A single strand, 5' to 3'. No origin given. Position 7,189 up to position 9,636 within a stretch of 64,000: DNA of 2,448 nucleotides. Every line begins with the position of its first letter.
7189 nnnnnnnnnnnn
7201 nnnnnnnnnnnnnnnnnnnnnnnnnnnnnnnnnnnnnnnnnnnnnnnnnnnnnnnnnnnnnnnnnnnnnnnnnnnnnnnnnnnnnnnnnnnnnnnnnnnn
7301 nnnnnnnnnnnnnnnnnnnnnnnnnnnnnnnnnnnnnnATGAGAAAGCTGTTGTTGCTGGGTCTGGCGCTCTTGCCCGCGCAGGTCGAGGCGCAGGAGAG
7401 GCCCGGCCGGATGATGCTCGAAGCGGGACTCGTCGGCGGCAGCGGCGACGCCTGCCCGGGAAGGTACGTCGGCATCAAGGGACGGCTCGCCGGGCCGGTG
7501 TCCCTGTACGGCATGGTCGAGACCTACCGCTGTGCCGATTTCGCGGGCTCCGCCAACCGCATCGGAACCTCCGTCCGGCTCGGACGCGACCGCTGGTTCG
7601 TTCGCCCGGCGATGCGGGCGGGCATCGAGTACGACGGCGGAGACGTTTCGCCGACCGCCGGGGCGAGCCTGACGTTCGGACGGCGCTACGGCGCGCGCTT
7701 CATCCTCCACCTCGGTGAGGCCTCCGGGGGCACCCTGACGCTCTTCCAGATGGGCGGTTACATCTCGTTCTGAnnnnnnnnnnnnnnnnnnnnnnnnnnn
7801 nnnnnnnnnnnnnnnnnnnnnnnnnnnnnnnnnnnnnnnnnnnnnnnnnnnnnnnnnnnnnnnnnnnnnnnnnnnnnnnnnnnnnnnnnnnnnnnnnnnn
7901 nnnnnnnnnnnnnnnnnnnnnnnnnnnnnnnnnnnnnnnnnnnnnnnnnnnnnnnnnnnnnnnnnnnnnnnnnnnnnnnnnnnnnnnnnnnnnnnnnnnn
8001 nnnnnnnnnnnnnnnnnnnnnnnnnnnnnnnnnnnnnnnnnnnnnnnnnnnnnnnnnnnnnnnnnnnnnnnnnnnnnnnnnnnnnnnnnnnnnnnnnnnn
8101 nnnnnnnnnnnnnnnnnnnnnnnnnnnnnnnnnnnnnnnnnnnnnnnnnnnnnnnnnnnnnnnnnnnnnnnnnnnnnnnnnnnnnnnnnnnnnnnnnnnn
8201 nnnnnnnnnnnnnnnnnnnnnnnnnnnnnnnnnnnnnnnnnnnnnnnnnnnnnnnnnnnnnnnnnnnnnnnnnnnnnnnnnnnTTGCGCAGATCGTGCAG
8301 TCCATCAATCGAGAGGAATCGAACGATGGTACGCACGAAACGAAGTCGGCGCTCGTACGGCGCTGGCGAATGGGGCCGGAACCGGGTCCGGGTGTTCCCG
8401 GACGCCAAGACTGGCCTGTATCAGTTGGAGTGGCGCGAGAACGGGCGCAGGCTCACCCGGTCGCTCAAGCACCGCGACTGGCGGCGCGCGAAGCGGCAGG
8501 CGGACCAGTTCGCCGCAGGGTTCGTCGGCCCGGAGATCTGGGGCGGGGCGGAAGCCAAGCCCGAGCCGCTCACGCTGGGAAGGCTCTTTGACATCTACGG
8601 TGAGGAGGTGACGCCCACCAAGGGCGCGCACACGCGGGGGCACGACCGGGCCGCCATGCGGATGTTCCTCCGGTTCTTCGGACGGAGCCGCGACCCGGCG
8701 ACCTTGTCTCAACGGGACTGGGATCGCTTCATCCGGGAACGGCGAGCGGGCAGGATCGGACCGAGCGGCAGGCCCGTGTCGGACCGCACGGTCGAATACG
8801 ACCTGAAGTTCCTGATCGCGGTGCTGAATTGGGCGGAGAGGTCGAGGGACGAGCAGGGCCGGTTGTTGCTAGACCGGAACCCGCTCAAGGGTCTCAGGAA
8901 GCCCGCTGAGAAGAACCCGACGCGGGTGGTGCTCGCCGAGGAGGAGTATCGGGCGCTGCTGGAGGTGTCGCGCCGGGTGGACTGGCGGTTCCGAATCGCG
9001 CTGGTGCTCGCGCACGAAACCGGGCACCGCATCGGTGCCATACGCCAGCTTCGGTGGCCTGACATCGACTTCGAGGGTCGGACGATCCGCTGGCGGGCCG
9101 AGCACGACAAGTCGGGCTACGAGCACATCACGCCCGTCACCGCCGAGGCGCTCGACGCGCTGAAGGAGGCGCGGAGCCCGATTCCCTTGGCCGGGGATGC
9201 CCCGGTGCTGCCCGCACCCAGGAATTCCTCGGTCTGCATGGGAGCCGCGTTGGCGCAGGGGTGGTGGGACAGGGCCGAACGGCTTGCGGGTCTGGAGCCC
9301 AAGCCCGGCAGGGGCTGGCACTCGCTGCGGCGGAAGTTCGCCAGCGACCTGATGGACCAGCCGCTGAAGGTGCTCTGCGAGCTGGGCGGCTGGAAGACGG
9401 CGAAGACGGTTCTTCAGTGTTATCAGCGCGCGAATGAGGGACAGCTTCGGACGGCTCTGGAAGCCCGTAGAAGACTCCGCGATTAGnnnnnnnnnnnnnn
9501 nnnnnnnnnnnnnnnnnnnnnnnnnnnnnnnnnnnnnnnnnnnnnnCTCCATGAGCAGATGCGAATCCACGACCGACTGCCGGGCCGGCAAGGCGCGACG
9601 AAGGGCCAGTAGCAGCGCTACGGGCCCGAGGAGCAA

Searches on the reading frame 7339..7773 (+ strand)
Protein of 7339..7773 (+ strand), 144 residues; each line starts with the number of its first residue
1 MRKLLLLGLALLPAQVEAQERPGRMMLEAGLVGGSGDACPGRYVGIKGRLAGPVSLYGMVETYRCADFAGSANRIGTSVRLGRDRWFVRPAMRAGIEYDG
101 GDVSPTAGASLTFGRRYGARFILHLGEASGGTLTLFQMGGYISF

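Call 37: search_protein_families(library=pfam, proteins=[window:7339-7773:+], max_evalue=5)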
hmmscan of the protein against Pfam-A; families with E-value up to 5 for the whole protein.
window:7339-7773:+ (144 aa): 0 families

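Call 38: search_protein_families(library=ncbifam, proteins=[window:7339-7773:+], max_evalue=1)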
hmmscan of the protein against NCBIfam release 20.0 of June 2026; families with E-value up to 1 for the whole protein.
window:7339-7773:+ (144 aa): 0 families

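Call 71: find_homologous_proteins(query=window:7339-7773:+, max_evalue=0.001)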
Query window:7339-7773:+ (144 aa): 269 proteins with E <= 0.001 among 425 candidates; the best 120 are listed.
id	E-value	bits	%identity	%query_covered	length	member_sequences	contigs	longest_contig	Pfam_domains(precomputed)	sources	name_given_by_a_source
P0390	9.0e-87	306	99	100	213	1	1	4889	-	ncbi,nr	ncbi:MAG: hypothetical protein OXJ54_09265 [Gemmatimonadetes bacterium]|nr:hypothetical protein [Can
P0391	1.1e-84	300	95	100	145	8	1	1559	-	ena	-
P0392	1.8e-84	299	97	100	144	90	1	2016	-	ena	-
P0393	1.2e-78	280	90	100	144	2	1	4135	-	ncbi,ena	-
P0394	1.2e-75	270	89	90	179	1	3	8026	-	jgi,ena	-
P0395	1.6e-75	270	92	100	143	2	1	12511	-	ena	-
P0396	5.4e-74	265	86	100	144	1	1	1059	-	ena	-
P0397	9.8e-71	254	81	100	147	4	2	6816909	-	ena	-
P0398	2.1e-70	253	81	92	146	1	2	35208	-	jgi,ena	jgi:hypothetical protein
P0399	9.8e-70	251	81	100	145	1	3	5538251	-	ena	-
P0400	3.3e-69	249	80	92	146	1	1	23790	-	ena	-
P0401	2.6e-67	243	92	90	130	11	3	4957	-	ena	-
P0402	5.5e-66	239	77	100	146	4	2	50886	-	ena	-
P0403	1.1e-65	238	79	99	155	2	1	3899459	-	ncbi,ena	-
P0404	1.3e-65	238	75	100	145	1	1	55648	-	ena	-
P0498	8.0e-50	187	58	100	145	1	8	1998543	-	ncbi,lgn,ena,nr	ncbi:MAG: hypothetical protein F4146_08000 [Rhodothermaceae bacterium]|nr:hypothetical protein [Rhod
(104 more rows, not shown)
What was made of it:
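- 7339..7773 (+): Module A cargo OMP-A (144 aa), a predicted eight-stranded beta-barrel. 269 homologues (call 71).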

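Call 76: find_encoding_contigs(protein=P0498, flank=5000, max_places=4)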
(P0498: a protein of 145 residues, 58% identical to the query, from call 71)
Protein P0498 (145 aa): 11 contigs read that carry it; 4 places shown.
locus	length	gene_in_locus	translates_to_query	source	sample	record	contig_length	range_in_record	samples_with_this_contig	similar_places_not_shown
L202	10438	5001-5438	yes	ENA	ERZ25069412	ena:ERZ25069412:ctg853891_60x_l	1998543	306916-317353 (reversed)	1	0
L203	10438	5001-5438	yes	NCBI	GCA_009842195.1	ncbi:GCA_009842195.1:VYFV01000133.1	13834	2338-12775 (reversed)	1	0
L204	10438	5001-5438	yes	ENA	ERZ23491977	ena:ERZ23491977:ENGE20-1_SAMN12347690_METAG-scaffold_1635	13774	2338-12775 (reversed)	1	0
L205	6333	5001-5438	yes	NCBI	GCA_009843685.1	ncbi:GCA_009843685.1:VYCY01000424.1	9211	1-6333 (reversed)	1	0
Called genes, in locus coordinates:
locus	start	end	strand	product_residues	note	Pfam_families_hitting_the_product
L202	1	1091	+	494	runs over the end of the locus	PF17170:DUF5128 (weak)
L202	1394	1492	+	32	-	-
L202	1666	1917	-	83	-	-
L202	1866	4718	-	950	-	PF13620:CarboxypepD_reg, PF13715:CarbopepD_reg_2, PF07715:Plug, PF00593:TonB_dep_Rec_b-barrel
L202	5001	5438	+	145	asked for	-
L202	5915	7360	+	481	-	PF13173:AAA_14, PF13635:DUF4143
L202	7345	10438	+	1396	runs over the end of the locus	PF28130:DUF8371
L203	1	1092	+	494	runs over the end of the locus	PF17170:DUF5128 (weak)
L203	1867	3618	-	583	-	PF00593:TonB_dep_Rec_b-barrel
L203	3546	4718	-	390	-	PF13620:CarboxypepD_reg, PF13715:CarbopepD_reg_2, PF07715:Plug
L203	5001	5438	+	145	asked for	-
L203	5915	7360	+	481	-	PF13173:AAA_14, PF13635:DUF4143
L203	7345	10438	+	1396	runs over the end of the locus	PF28130:DUF8371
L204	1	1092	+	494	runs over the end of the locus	PF17170:DUF5128 (weak)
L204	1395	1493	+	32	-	-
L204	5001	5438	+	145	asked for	-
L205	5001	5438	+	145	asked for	-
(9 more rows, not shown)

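Call 81: predict_structure(alignment_id=A9)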
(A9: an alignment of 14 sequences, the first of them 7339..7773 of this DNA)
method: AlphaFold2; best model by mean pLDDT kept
length: 144 residues; sequences in the alignment: 14
mean_pLDDT: 83.1   pTM: 0.69
mean pLDDT of the five models: 83.1, 81.9, 71.6, 59.1, 53.4
residues with pLDDT >= 90: 61; 70-90: 61; 50-70: 15; < 50: 7
segments of 3 or more residues with pLDDT < 50: 16-22
pLDDT, mean of each block of 10 residues (from residue 1): 70 51 78 82 92 91 79 92 84 91 90 91 81 88 89
secondary structure, 60 per line:
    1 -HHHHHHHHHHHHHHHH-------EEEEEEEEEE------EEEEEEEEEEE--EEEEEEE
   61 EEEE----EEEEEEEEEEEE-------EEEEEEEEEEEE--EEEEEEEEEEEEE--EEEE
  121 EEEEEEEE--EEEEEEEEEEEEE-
elements in order: H2-17 E25-34 E41-51 E54-64 E69-80 E88-99 E102-114 E117-128 E131-143
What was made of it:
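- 7339..7773 (+): Model pLDDT 83 (call 81).
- Checked: The 144-aa protein of module A (7339-7773) is modelled as a signal helix plus eight beta strands, pLDDT 83 (call 81).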

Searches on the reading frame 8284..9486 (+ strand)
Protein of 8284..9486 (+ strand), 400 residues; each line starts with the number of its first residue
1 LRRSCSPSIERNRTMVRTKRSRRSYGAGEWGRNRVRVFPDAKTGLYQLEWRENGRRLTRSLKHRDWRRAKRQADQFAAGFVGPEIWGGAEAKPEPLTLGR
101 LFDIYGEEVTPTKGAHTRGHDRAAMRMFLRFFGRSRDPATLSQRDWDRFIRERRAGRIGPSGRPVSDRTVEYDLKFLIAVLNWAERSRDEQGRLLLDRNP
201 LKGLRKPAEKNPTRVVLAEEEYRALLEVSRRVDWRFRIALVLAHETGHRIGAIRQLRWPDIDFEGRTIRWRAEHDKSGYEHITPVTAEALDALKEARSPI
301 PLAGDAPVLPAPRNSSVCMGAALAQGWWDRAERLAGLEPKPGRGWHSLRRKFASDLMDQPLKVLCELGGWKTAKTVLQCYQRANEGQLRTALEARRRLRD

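Call 10: search_protein_families(library=pfam, proteins=[window:8284-9486:+], max_evalue=0.01)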
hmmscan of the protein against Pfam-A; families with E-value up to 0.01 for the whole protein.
window:8284-9486:+ (400 aa): 1 family
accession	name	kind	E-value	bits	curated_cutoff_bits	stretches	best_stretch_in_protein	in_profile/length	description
PF00589.27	Phage_integrase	-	2.9e-17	63.4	27.1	1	216-385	2-170/172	Phage integrase family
